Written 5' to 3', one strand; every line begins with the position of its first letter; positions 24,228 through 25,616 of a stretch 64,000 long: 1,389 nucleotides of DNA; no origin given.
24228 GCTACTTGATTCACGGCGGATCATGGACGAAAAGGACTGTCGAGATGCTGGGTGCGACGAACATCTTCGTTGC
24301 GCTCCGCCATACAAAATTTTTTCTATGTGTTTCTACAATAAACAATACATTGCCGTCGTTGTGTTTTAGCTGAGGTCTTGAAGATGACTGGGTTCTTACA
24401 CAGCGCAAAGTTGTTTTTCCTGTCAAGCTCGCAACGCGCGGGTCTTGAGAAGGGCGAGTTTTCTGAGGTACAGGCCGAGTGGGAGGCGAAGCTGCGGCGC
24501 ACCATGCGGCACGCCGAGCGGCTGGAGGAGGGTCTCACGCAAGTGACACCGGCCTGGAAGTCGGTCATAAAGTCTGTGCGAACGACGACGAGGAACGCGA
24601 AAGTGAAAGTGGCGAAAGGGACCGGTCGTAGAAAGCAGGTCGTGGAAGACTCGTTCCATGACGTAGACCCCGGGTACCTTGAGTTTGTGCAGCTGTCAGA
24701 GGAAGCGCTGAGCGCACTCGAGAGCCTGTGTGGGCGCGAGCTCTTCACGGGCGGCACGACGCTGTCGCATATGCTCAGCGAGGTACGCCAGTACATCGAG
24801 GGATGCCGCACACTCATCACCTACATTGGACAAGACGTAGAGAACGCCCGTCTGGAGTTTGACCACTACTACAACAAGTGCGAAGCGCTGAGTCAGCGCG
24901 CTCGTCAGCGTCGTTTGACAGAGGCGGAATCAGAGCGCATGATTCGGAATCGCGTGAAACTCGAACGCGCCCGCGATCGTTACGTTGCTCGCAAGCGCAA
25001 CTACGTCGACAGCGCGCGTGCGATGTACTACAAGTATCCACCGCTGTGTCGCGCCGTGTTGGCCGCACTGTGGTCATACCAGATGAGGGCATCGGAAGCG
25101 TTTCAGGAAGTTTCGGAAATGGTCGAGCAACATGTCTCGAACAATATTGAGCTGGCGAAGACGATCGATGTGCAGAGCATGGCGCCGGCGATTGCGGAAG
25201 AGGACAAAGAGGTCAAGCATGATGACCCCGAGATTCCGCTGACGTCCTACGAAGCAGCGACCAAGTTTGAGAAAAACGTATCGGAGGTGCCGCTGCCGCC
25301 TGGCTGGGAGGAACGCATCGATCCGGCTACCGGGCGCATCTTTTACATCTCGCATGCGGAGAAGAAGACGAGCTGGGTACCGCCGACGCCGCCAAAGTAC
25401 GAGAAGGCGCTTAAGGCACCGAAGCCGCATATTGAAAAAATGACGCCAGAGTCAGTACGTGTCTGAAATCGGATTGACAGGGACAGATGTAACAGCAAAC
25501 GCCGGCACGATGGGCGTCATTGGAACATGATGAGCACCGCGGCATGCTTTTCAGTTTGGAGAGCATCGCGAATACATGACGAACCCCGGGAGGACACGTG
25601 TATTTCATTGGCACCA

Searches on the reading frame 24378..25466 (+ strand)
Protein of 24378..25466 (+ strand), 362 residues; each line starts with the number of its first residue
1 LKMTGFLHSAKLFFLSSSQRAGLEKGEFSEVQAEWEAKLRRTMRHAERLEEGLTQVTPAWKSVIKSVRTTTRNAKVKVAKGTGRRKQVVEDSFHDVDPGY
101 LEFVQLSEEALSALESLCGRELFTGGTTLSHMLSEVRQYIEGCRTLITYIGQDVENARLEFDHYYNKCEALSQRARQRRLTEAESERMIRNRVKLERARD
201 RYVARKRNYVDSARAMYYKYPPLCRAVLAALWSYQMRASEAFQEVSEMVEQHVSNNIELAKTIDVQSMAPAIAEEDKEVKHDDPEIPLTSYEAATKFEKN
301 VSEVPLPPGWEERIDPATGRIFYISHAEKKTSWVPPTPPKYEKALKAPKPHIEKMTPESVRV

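Call 16: search_protein_families(library=pfam, proteins=[window:24378-25466:+])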
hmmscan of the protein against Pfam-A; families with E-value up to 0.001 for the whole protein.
window:24378-25466:+ (362 aa): 1 family
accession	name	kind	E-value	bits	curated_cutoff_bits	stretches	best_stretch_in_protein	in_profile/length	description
PF00397.32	WW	-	4.3e-11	43.1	26.9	1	306-336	1-31/31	WW domain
